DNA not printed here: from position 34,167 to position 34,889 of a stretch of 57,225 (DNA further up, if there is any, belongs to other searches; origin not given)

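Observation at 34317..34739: CheD-fold cysteine deamidase outside any chemotaxis context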

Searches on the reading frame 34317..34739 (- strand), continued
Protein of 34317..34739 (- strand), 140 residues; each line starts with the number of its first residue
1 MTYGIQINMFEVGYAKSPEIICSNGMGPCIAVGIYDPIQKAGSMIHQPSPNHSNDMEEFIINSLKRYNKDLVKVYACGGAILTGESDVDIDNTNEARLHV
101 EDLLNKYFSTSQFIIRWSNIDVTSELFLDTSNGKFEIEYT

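Call 36: find_encoding_contigs(protein=P0009, flank=8000, max_places=3)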
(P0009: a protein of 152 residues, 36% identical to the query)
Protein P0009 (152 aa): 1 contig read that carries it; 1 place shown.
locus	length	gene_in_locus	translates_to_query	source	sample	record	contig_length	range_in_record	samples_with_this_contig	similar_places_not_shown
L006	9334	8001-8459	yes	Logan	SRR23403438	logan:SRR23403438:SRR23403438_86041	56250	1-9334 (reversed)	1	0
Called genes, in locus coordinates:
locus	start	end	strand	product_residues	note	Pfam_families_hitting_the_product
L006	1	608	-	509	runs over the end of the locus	-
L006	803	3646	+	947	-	-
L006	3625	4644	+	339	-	PF00890:FAD_binding_2 (weak), PF01134:GIDA, PF01266:DAO, PF01494:FAD_binding_3 (weak), PF03486:HI0933_like (faint), PF07992:Pyr_redox_2 (weak), PF12831:FAD_oxidored (weak), PF04820:Trp_halogenase, +1 more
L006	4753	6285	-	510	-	PF07661:MORN_2 (faint)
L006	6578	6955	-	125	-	-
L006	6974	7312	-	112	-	-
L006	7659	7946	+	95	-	-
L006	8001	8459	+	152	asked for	-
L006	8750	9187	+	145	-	-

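Call 37: find_encoding_contigs(protein=P0010, flank=8000, max_places=3)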
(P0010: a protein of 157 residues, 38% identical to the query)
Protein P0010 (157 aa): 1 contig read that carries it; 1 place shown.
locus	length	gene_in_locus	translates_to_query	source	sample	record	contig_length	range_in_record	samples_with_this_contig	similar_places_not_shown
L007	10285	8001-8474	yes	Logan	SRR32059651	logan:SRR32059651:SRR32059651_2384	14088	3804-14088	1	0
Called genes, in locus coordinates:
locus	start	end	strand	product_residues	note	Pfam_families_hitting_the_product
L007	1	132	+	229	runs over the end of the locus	-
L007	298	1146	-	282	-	PF00702:Hydrolase, PF13419:HAD_2, PF13242:Hydrolase_like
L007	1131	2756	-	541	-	PF24405:Pua-like, PF00149:Metallophos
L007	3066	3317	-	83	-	PF13560:HTH_31 (weak), PF12844:HTH_19 (weak), PF01381:HTH_3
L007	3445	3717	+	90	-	-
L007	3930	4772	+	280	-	-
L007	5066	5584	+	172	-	-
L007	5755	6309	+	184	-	PF04542:Sigma70_r2 (weak)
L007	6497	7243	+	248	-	-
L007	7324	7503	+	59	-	-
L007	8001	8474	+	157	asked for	-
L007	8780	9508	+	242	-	-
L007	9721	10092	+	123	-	-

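Call 39: search_protein_families(library=pfam, proteins=[L003:8526-12233:+, L003:7127-7951:+, L003:6552-7130:+, L006:7659-7946:+, L006:8750-9187:+, L007:8780-9508:+, L007:6497-7243:+, L006:803-3646:+, L007:9721-10092:+], max_evalue=0.01)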
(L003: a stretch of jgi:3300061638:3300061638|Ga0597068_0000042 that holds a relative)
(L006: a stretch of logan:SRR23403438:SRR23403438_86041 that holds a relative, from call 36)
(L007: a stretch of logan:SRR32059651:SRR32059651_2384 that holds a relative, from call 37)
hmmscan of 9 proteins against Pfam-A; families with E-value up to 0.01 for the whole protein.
L003:8526-12233:+ (1236 aa): 11 families
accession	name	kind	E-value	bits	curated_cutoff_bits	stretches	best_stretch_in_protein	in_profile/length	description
PF17957.7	Big_7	-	8.3e-55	183.8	24.1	3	623-692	1-70/70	Bacterial Ig domain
PF13385.13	Laminin_G_3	-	4.4e-32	111.8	27.6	1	82-235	1-151/151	Concanavalin A-like lectin/glucanases superfamily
PF00041.27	fn3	-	2.6e-23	82.5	25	3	436-508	1-75/84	Fibronectin type III domain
PF13750.12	Big_3_3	-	1.9e-09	37.8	27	1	578-638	3-64/157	Bacterial Ig-like domain (group 3)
PF19077.6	Big_13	-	5.9e-06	27.1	27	0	1150-1209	38-100/102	Bacterial Ig-like domain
PF02973.23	Sialidase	-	0.00026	21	26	0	176-236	117-183/189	Sialidase, N-terminal domain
PF15418.12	DUF4625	-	0.00068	20.4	27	0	617-680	8-82/131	Domain of unknown function (DUF4625)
PF25059.1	FN3_DSCAM-DSCAML_C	-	0.00073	20.3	39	0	296-343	42-89/89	DSCAM/DSCAML C-terminal Fn3-like domain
PF23608.1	Ig_ILCR1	-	0.0013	19.2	27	0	474-512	58-96/114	ILCR1 Ig-like domain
PF21223.3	TPPII_Ig-like-1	-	0.0015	19.3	27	0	1170-1209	76-116/117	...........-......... II, first Ig-like domain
PF05359.17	DUF748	-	0.0026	16.3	50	1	415-731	320-533/1037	Domain of Unknown Function (DUF748)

L003:7127-7951:+ (274 aa): 0 families

L003:6552-7130:+ (192 aa): 0 families

L006:7659-7946:+ (95 aa): 0 families

L006:8750-9187:+ (145 aa): 0 families

L007:8780-9508:+ (242 aa): 0 families

L007:6497-7243:+ (248 aa): 0 families

L006:803-3646:+ (947 aa): 0 families

L007:9721-10092:+ (123 aa): 0 families

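Call 41: search_protein_families(library=pfam, proteins=[L005:4982-7945:+, L005:2997-4976:+, L005:8427-8921:+, L005:9338-10522:-, L005:7902-8411:+, L005:11348-12409:+], max_evalue=0.01)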
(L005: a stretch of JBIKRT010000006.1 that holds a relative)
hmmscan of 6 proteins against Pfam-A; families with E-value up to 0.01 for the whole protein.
L005:4982-7945:+ (987 aa): 4 families
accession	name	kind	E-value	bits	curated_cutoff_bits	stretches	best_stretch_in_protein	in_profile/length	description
PF19778.5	RE_endonuc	-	6.9e-27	93.8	23.4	1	874-980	3-106/108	Endonuclease domain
PF04851.21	ResIII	-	4.7e-16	59.6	22.5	1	96-254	27-163/164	Type III restriction enzyme, res subunit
PF00270.35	DEAD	-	9.4e-10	38.9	26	1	97-255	19-162/167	DEAD/DEAH box helicase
PF02562.22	PhoH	-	0.0026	17.7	27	0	100-136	27-63/205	PhoH-like protein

L005:2997-4976:+ (659 aa): 1 family
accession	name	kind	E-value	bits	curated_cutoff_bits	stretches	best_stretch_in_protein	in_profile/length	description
PF01555.25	N6_N4_Mtase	-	2.3e-31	109.9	26.7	1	139-479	1-209/221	DNA methylase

L005:8427-8921:+ (164 aa): 0 families

L005:9338-10522:- (394 aa): 3 families
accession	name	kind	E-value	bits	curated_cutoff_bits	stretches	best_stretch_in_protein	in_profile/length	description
PF20590.3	DUF6791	-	1.5e-51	174.8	25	1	10-160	1-149/149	Domain of unknown function (DUF6791)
PF00899.27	ThiF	-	1.9e-07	30.9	28.1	1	172-297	16-142/238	ThiF family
PF17836.7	PglD_N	-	0.0042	18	23.4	0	178-241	1-65/78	PglD N-terminal domain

L005:7902-8411:+ (169 aa): 0 families

L005:11348-12409:+ (353 aa): 4 families
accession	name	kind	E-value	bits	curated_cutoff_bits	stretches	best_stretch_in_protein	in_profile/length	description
PF06114.19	Peptidase_M78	-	1.4e-15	57.6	22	1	160-275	6-123/123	IrrE N-terminal-like domain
PF12844.13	HTH_19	-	2.8e-12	46.8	30.2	1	6-67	2-61/64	Helix-turn-helix domain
PF01381.28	HTH_3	-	6.7e-10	39.3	23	1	8-64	1-55/55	Helix-turn-helix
PF13560.12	HTH_31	-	2.6e-08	34.5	27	1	3-61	1-58/64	Helix-turn-helix domain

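Call 43: find_related_loci(query=A3, collection=metagenome_contigs, flank=8000)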
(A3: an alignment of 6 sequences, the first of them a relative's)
Query A3 (140 aa) in metagenome_contigs; peptide patterns used: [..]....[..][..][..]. (x = any residue, [..] = any of these).
40 stretches matched a pattern; 6 encode a relative of the query (tblastn E <= 1e-3); 6 distinct loci.
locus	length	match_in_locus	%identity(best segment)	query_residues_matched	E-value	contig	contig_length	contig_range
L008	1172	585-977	44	3-137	3e-36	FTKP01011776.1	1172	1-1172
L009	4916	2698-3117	38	1-140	8e-27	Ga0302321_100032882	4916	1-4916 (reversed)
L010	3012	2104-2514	34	5-138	5e-23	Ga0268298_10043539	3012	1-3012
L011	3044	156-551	35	1-134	2e-16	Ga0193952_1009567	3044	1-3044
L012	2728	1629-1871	36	1-81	2e-14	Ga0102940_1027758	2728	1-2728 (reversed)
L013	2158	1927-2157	39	1-79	9e-8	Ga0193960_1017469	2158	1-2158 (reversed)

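Call 44: find_related_loci(query=A3, collection=viral_contigs, flank=8000)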
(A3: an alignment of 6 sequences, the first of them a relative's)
Query A3 (140 aa) in viral_contigs; peptide patterns used: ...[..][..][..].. (x = any residue, [..] = any of these).
49 stretches matched a pattern, but none encodes a relative of the query by tblastn (E <= 1e-3).

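Call 45: search_protein_families(library=pfam, proteins=[P0024, P0037, P0096, P0031, P0036, P0041, P0061, P0146, P0125, P0132], max_evalue=0.1)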
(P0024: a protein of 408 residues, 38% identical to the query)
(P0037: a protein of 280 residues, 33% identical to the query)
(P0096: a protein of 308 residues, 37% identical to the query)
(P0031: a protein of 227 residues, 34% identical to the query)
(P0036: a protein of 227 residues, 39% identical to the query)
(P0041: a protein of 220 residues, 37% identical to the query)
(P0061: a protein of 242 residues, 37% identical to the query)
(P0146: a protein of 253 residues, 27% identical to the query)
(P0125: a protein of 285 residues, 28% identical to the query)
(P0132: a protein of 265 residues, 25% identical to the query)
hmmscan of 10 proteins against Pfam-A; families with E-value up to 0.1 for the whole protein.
P0024 (408 aa): 0 families

P0037 (280 aa): 0 families

P0096 (308 aa): 0 families

P0031 (227 aa): 0 families

P0036 (227 aa): 0 families

P0041 (220 aa): 0 families

P0061 (242 aa): 0 families

P0146 (253 aa): 0 families

P0125 (285 aa): 6 families
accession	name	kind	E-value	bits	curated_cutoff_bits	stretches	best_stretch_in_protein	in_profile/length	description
PF12796.13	Ank_2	-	2e-28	99.2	27.3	2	193-278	3-84/90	Ankyrin repeats (3 copies)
PF00023.36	Ank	-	1e-14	54.2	21.1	2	223-251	4-32/33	Ankyrin repeat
PF13857.12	Ank_5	-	1.8e-11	44.5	27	1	209-261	4-56/56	Ankyrin repeats (many copies)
PF13637.12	Ank_4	-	4.1e-11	43.3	22.7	2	191-241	1-50/50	Ankyrin repeats (many copies)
PF13606.12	Ank_3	-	2.8e-06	27.6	22.3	1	223-248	4-29/30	Ankyrin repeat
PF24521.3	Ank_KRIT1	-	1.2e-05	25.5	80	1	184-269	43-133/149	KRIT1 ankyrin-repeats domain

P0132 (265 aa): 2 families
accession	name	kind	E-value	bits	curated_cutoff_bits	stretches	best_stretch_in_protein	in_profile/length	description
PF07654.21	C1-set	-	0.027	15.2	21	0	24-49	15-40/86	Immunoglobulin C1-set domain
PF10042.14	DUF2278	-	0.034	14.5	25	0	44-85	108-148/206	Uncharacterized conserved protein (DUF2278)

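Call 47: search_dna_similar(query=window:34317-34739:-, collection=plasmids, mode=protein, max_evalue=0.001)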
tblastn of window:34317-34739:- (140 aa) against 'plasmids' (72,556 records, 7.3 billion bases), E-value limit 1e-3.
No match.

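Call 48: search_dna_similar(query=window:34317-34739:-, collection=phages, mode=protein, max_evalue=0.001)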
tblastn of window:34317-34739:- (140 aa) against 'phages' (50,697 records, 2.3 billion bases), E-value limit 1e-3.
Records with a match: 1; places in all: 1; records where one place covers at least 80% of the query: 0.
Best place of each record, by identity: <60% 1.
By first word of the organism name: Bacteriophage 1.
By host as written in the record: - 1.
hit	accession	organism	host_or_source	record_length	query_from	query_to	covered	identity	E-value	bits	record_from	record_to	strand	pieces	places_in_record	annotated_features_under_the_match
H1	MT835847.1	Bacteriophage sp.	human fecal samples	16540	5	53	35%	32.7%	5e-4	44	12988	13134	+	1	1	record has no annotation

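Call 52: search_protein_families(library=pfam, proteins=[L009:234-2687:+, L010:1-2088:+, L013:164-1867:+, L010:2553-3011:+, L009:3745-4794:-, L009:3201-3782:-, L011:608-1666:-, L011:1801-3042:+, L001:3-677:-, L012:2045-2527:+], max_evalue=0.01)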
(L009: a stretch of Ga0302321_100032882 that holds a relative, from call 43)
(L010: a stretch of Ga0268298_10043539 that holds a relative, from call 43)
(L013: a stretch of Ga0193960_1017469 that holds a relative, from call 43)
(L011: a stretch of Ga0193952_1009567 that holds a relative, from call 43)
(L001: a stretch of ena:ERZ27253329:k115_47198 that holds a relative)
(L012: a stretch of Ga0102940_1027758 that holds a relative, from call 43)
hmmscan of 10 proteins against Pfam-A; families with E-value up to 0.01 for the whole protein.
L009:234-2687:+ (817 aa): 5 families
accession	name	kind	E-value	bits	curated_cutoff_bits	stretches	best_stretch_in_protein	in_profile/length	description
PF02384.22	N6_Mtase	-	8.5e-58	196.5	20.4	1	133-437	4-305/311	N-6 DNA Methylase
PF01420.25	Methylase_S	-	1.3e-39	136.5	22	2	631-791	3-154/168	Type I restriction modification DNA specificity domain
PF07669.17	Eco57I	-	3e-08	34.4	25.3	1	241-341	69-168/171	Eco57I restriction-modification methylase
PF01170.24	UPF0020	-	0.00054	20.2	22.3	1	170-317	25-174/197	RMKL-like, methyltransferase domain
PF13847.12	Methyltransf_31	-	0.001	19.2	27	1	174-265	4-82/145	Methyltransferase domain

L010:1-2088:+ (695 aa): 7 families
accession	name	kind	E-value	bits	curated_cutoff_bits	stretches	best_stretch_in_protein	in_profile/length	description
PF02384.22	N6_Mtase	-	9.5e-52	176.7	20.4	1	2-304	5-304/311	N-6 DNA Methylase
PF01420.25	Methylase_S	-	2.1e-36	126.1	22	2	314-488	4-167/168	Type I restriction modification DNA specificity domain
PF07669.17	Eco57I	-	7.5e-10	39.6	25.3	1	118-204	68-162/171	Eco57I restriction-modification methylase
PF01170.24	UPF0020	-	1.1e-07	32.2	22.3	1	33-193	20-182/197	RMKL-like, methyltransferase domain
PF13847.12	Methyltransf_31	-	9.7e-06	25.8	27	1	41-133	3-82/145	Methyltransferase domain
PF20473.4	MmeI_Mtase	-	0.0025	17.5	27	0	44-89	22-71/259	MmeI, DNA-methyltransferase domain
PF05175.20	MTS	-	0.0072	16.4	23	0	83-139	58-112/170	Methyltransferase small domain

L013:164-1867:+ (567 aa): 2 families
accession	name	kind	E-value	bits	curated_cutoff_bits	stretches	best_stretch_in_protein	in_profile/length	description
PF00999.27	Na_H_Exchanger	-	1.6e-56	192.2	26.2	1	13-366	2-363/375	Sodium/hydrogen exchanger, transmembrane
PF02254.24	TrkA_N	-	5.7e-22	78.7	23.8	1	407-521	2-116/116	TrkA-N domain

L010:2553-3011:+ (153 aa): 1 family
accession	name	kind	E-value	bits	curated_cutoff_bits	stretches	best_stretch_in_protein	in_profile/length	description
PF18735.6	HEPN_RiboL-PSP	-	4e-05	24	28.4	1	23-135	45-162/191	RiboL-PSP-HEPN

L009:3745-4794:- (349 aa): 1 family
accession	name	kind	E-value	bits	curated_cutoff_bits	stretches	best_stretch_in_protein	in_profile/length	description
PF22769.1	DCD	-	0.00063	20.3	27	1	38-178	3-152/153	dCTP deaminase-like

L009:3201-3782:- (193 aa): 6 families
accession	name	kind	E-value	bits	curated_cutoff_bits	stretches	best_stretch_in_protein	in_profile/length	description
PF01712.25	dNK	-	1.3e-23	84.3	27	1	5-192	3-202/203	Deoxynucleoside kinase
PF13238.12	AAA_18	-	7.6e-06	26.8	29.4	1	5-134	3-116/128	AAA domain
PF02223.23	Thymidylate_kin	-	2.4e-05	24.5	27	1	68-146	81-156/185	Thymidylate kinase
PF06414.18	Zeta_toxin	-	0.0027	17.6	22.3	0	103-165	117-182/199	Zeta toxin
PF13207.12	AAA_17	-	0.0029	18.3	27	0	100-136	94-128/136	AAA domain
PF13671.12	AAA_33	-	0.0038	18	27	0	104-140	93-129/143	AAA domain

L011:608-1666:- (352 aa): 0 families

L011:1801-3042:+ (414 aa): 2 families
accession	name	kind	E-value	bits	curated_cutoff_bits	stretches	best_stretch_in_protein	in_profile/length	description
PF01326.24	PPDK_N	-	9.9e-128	426.5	27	1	20-345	2-318/328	Pyruvate phosphate dikinase, AMP/ATP-binding domain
PF00391.29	PEP-utilizers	-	7e-05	22.8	23.1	1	386-414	1-29/72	PEP-utilising enzyme, mobile domain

L001:3-677:- (225 aa): 1 family
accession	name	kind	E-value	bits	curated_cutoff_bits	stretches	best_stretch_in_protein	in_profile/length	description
PF04326.19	SLFN_AlbA_2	-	1.2e-15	58.5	25.3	1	25-156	1-118/118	Schlafen, AlbA_2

L012:2045-2527:+ (160 aa): 1 family
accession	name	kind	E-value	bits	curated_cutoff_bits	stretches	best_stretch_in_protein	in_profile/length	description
PF14281.12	PDDEXK_4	-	4.5e-07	30.4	22.3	1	31-65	2-36/183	PD-(D/E)XK nuclease superfamily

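Call 53: list_cluster_members(proteins=[P0024, P0031, P0036, P0037, P0041, P0061, P0096, P0125, P0132, P0146])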
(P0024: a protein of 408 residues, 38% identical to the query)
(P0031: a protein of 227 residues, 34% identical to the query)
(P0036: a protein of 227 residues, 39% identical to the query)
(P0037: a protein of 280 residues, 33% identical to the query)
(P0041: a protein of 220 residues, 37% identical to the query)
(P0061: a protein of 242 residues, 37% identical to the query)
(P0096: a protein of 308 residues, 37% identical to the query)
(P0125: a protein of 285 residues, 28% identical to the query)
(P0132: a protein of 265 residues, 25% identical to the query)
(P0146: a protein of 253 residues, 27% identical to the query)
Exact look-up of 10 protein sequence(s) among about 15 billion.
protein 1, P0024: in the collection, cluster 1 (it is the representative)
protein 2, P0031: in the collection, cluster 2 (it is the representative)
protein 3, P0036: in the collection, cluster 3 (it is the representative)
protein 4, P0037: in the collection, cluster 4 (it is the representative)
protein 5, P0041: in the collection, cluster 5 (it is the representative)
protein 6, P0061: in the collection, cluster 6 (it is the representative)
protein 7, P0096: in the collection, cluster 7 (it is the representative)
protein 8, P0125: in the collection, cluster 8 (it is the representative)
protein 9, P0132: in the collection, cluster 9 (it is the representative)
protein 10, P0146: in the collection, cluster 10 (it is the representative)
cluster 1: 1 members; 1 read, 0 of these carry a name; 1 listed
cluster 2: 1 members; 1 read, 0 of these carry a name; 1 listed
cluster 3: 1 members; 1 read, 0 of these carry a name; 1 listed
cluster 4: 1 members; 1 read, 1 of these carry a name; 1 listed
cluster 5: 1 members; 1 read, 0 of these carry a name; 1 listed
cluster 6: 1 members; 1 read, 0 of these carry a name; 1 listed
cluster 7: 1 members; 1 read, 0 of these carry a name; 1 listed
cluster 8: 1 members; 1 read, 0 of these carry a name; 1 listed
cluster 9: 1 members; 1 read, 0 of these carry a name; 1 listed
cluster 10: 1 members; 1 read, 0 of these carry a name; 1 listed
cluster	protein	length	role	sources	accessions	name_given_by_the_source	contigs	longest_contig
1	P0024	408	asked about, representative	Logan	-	-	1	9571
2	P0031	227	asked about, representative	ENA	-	-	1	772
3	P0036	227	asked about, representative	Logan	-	-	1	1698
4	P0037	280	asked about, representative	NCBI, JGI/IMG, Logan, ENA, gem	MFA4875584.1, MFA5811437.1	MAG: hypothetical protein WC956_03800 [bacterium]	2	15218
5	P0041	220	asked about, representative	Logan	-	-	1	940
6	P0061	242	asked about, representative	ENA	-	-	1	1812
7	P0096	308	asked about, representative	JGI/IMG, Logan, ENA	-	-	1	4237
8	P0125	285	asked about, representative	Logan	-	-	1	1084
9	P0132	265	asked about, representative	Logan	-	-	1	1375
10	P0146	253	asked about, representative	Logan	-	-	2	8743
